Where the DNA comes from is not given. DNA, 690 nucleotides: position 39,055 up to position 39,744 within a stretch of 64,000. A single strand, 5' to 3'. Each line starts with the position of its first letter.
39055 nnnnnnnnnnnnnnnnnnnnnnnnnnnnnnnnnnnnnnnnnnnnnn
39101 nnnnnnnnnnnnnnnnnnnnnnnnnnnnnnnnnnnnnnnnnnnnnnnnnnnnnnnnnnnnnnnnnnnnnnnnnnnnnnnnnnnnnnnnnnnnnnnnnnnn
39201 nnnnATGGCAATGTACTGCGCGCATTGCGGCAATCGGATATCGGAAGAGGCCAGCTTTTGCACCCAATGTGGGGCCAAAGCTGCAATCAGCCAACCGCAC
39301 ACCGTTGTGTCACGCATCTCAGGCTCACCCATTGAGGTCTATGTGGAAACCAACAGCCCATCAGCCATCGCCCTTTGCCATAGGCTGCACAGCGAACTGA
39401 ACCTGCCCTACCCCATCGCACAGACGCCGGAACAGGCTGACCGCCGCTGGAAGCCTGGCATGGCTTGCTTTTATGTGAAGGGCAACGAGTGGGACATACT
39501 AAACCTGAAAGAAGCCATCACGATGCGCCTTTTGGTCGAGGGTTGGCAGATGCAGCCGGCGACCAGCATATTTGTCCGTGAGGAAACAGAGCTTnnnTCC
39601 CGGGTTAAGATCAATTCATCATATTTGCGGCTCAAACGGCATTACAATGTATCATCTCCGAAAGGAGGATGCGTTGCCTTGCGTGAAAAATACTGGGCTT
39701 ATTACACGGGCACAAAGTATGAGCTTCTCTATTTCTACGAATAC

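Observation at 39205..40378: Zinc-ribbon protein + SLATT-like two-TM protein + small ORF cassette next to a c-di-GMP enzyme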

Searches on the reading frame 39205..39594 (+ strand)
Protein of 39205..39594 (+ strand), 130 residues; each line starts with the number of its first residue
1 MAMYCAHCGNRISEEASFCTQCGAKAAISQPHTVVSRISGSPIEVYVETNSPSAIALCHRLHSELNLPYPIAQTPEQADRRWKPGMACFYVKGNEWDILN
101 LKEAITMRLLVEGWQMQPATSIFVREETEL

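Call 4: search_protein_families(library=pfam, proteins=[window:39205-39594:+], max_evalue=1)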
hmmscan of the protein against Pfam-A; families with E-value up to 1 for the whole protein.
seq(130 aa): 24 families
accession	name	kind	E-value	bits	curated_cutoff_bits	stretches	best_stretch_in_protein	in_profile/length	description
PF13240.11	Zn_Ribbon_1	-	6.9e-08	32.5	25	1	4-25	1-22/23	zinc-ribbon domain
PF12773.13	DZR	-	7.8e-05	23.2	27.3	1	5-26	1-22/45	Double zinc ribbon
PF13248.11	Zn_ribbon_3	-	0.0002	21.1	27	1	4-25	4-25/26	zinc-ribbon domain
PF24461.1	DUF7576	-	0.0015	18.8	27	1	14-39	15-40/60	Family of unknown function (DUF7576)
PF14803.11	Zn_ribbon_Nudix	-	0.0038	17.6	25.6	0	18-31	2-15/34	Nudix N-terminal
PF24460.1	DUF7575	-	0.0046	16.7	28.5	1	5-24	6-25/28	Domain of unknown function (DUF7575)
PF17032.10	Zn_ribbon_15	-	0.0053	18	28.9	1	3-23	53-73/73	zinc-ribbon family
PF18912.6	DZR_2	-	0.0059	16.9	27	1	5-31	10-37/56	Double zinc ribbon domain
PF10005.14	Zn_ribbon_DZR_6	-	0.0068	17.5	23.4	1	4-59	3-59/93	zinc-ribbon domain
PF24463.1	DUF7577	-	0.028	14.5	28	1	3-24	3-24/27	Domain of unknown function (DUF7577)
PF22289.1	DmmA-like_C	-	0.045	14.2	27.4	1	3-28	2-30/44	Dimethylamine monooxygenase subunit DmmA-like, C-terminal domain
PF22635.1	I-TevI_ZnF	-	0.057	13.8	27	1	4-22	2-19/31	Intron-associated endonuclease 1 zinc finger domain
PF00130.28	C1_1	-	0.061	13.6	26.5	1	2-25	11-37/53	Phorbol esters/diacylglycerol binding domain (C1 domain)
PF22082.2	TtuA_LIM_N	-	0.096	13.2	27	1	19-32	2-15/26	2-thiouridine synthetase TtuA, N-terminal LIM domain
PF12172.15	zf-ChsH2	-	0.11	12.8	23.2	1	2-25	11-34/37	ChsH2, rubredoxin-like zinc ribbon domain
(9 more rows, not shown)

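Call 5: search_protein_families(library=padloc, proteins=[window:39205-39594:+], max_evalue=1)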
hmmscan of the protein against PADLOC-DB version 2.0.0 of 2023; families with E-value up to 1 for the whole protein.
seq(130 aa): 0 families

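Call 6: search_protein_families(library=ncbifam, proteins=[window:39205-39594:+], max_evalue=1)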
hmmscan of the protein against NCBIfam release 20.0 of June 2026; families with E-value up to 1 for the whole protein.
seq(130 aa): 3 families
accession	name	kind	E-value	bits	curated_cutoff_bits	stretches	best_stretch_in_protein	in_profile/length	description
NF045510.1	4Cys_prefix_kin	domain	0.02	15.1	24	1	15-25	15-25/26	4-Cys prefix domain-containing protein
NF041259.1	mono_DmmA_fam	domain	0.15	12.4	60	1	2-30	51-84/101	dimethylamine monooxygenase subunit DmmA family protein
NF053815.1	teico_TcaA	equivalog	0.24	10.2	550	1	4-30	3-29/463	membrane-associated protein TcaA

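Call 7: search_protein_families(library=phrogs, proteins=[window:39205-39594:+], max_evalue=1)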
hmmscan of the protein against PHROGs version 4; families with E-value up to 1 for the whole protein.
seq(130 aa): 17 families
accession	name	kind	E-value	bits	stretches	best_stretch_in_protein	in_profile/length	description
phrog_2546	-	unknown function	9.4e-06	27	1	3-31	1-29/180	-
phrog_38187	-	unknown function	0.00078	20.6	1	4-27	5-28/144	-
phrog_9700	-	unknown function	0.0035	17.3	1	3-29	7-33/483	-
phrog_8436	-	unknown function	0.019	16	1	4-32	65-93/110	-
phrog_4852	-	unknown function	0.024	15.3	1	3-27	14-40/194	-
phrog_6586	-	unknown function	0.025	15.4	1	2-25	3-26/129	-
phrog_16989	-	moron, auxiliary metabolic gene and host takeover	0.029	15.4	1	3-29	7-33/122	membrane protein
phrog_14275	-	unknown function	0.077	13.7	1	4-26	5-27/178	-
phrog_10292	-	unknown function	0.14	13.1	1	3-31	4-27/136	-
phrog_19315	-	unknown function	0.21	11.6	1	7-27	292-312/348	-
phrog_16564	-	unknown function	0.26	12.2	1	3-47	95-139/154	-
phrog_34590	-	unknown function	0.3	12.1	1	5-35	6-37/90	-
phrog_10714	-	unknown function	0.31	12.3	1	4-25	75-98/109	-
phrog_672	-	unknown function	0.35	11.5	1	2-31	18-47/58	-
phrog_38469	-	unknown function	0.37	11.5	1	5-27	216-238/272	-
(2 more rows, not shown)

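Call 18: find_homologous_proteins(query=window:39205-39594:+, max_evalue=0.01)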
Query seq(130 aa) (130 aa): 6 proteins with E <= 0.01 among 10 candidates.
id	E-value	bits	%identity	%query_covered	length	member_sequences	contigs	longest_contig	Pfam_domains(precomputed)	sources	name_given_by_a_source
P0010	6.4e-83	293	100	98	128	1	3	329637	PF13240.12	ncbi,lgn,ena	-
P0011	2.2e-69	249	86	98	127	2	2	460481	PF13240.12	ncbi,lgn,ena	-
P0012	7.0e-65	234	80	98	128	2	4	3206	PF13240.12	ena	-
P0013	2.0e-62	226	79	97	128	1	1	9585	PF13240.12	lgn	-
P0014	1.1e-61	224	75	98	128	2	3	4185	PF13240.12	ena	-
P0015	1.0e-48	182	66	96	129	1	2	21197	PF13240.12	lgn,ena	-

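Call 19: find_encoding_contigs(protein=P0011, flank=8000, max_places=2)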
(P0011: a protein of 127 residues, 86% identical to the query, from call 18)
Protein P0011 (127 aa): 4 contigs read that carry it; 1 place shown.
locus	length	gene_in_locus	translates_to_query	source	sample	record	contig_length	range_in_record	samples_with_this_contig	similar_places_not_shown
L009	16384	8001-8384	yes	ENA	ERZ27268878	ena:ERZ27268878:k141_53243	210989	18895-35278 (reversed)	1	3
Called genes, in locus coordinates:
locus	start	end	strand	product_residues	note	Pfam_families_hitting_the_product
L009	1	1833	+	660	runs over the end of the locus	PF01055:Glyco_hydro_31_2nd, PF21365:Glyco_hydro_31_3rd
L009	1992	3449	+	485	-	PF01266:DAO, PF01494:FAD_binding_3 (faint), PF07992:Pyr_redox_2 (faint), PF13450:NAD_binding_8 (weak), PF04324:Fer2_BFD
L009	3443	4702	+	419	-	PF00070:Pyr_redox (faint), PF00890:FAD_binding_2 (weak), PF01266:DAO (weak), PF01946:Thi4 (faint), PF07992:Pyr_redox_2, PF12831:FAD_oxidored, PF13450:NAD_binding_8 (weak), PF13738:Pyr_redox_3 (weak), +1 more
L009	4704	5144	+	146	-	PF07892:DUF1667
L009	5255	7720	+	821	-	PF05228:CHASE4, PF00989:PAS, PF08448:PAS_4, PF13426:PAS_9, PF00990:GGDEF, PF13487:HD_5, PF01966:HD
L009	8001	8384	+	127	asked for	PF13240:Zn_Ribbon_1 (weak)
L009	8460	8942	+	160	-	-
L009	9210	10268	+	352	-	PF02424:ApbE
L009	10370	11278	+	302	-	PF00781:DAGK_cat, PF19279:YegS_C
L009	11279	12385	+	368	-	-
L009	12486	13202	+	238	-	PF02674:Colicin_V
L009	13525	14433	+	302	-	PF00583:Acetyltransf_1, PF13508:Acetyltransf_7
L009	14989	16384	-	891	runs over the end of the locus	PF12697:Abhydrolase_6 (faint), PF10503:Esterase_PHB (faint), PF18435:EstA_Ig_like, PF00756:Esterase (faint), PF00561:Abhydrolase_1 (faint), PF01738:DLH (faint), PF00326:Peptidase_S9 (weak), PF18435:EstA_Ig_like, +3 more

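Call 20: find_encoding_contigs(protein=P0015, flank=8000, max_places=2)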
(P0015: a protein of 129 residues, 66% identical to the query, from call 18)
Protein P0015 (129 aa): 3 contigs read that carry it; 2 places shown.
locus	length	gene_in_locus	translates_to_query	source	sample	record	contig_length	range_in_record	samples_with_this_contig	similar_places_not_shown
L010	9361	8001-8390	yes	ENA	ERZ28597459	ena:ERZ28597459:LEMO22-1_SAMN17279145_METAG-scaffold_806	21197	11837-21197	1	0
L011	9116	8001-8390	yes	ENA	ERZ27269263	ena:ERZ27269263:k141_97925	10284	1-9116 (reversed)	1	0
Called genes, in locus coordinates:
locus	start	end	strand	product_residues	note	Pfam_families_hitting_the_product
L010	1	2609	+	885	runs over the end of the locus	PF01180:DHO_dh, PF14691:Fer4_20, PF00890:FAD_binding_2 (weak), PF01266:DAO, PF03486:HI0933_like (faint), PF07992:Pyr_redox_2, PF13450:NAD_binding_8, PF00070:Pyr_redox (weak), +2 more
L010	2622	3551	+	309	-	PF00389:2-Hacid_dh, PF02826:2-Hacid_dh_C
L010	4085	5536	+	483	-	PF01266:DAO, PF07992:Pyr_redox_2 (faint), PF13450:NAD_binding_8 (faint), PF04324:Fer2_BFD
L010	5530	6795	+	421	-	PF00890:FAD_binding_2 (weak), PF01266:DAO (weak), PF03486:HI0933_like (faint), PF07992:Pyr_redox_2, PF12831:FAD_oxidored, PF13450:NAD_binding_8 (faint), PF13738:Pyr_redox_3 (weak), PF00070:Pyr_redox (weak)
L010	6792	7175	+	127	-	PF07892:DUF1667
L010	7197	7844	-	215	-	PF00515:TPR_1 (faint), PF07719:TPR_2 (faint)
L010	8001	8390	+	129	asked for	PF13240:Zn_Ribbon_1 (weak)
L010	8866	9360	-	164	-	?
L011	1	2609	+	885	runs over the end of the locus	PF01180:DHO_dh, PF14691:Fer4_20, PF00890:FAD_binding_2 (weak), PF01266:DAO, PF03486:HI0933_like (faint), PF07992:Pyr_redox_2, PF13450:NAD_binding_8, PF00070:Pyr_redox (weak), +2 more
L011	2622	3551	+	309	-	PF00389:2-Hacid_dh, PF02826:2-Hacid_dh_C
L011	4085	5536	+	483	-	PF01266:DAO, PF07992:Pyr_redox_2 (faint), PF13450:NAD_binding_8 (faint), PF04324:Fer2_BFD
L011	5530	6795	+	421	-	PF00890:FAD_binding_2 (weak), PF01266:DAO (weak), PF03486:HI0933_like (faint), PF07992:Pyr_redox_2, PF12831:FAD_oxidored, PF13450:NAD_binding_8 (faint), PF13738:Pyr_redox_3 (weak), PF00070:Pyr_redox (weak)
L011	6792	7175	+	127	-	PF07892:DUF1667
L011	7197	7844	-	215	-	PF00515:TPR_1 (faint), PF07719:TPR_2 (faint)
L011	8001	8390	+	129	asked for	PF13240:Zn_Ribbon_1 (weak)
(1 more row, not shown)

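Call 21: find_encoding_contigs(protein=P0010, flank=3000, max_places=3)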
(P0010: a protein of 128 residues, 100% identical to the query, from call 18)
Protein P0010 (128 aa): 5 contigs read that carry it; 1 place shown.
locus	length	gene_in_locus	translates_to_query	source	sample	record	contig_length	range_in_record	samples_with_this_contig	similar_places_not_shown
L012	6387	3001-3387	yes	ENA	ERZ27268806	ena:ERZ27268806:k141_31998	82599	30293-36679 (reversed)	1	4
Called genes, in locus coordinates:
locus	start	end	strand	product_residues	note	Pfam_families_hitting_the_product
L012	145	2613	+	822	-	PF05228:CHASE4, PF00989:PAS, PF08448:PAS_4, PF13426:PAS_9 (weak), PF00990:GGDEF, PF13487:HD_5, PF01966:HD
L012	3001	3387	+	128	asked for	PF13240:Zn_Ribbon_1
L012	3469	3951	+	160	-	-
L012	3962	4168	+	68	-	-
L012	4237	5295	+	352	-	PF02424:ApbE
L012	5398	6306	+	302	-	PF00781:DAGK_cat, PF19279:YegS_C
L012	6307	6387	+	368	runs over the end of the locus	-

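Call 65: predict_structure(protein=window:39211-39594:+)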
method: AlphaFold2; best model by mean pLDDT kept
length: 128 residues; sequences in the alignment: 1
mean_pLDDT: 55.3   pTM: 0.41
mean pLDDT of the five models: 55.3, 52.7, 52.5, 51.4, 44.5
residues with pLDDT >= 90: 0; 70-90: 10; 50-70: 80; < 50: 38
segments of 3 or more residues with pLDDT < 50: 24-39, 82-86, 111-118, 124-128
pLDDT, mean of each block of 10 residues (from residue 1): 60 73 47 37 57 66 62 54 49 60 60 45 45
secondary structure, 60 per line:
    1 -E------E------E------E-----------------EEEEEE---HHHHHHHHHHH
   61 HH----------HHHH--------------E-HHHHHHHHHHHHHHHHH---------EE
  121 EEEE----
elements in order: E41-46 H50-62 H73-76 H93-109 E119-124

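Call 73: search_solved_structures(query=A5, max_evalue=10)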
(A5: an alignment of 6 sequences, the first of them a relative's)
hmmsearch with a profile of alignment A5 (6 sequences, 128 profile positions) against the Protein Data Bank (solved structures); distinct sequences matched with E-value up to 10: 6.
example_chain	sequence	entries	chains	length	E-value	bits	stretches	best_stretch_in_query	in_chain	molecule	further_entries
5a8i_A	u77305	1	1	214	0.0079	19.2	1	3-28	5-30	ARNA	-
8s05_C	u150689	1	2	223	0.0089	19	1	3-28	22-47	Conserved protein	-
8t1i_S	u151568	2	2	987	0.11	15.5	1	75-104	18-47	Mediator of RNA polymerase II transcription subunit 24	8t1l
6w1s_S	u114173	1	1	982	0.14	15.2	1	75-104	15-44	Mediator of RNA polymerase II transcription subunit 24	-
7emf_X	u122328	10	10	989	0.44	13.6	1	75-104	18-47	Mediator of RNA polymerase II transcription subunit 24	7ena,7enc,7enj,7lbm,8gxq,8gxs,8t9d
5sbg_C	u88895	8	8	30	0.76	12.8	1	2-25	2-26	METP, miniaturized rubredoxin | METP ARTIFICIAL PROTEIN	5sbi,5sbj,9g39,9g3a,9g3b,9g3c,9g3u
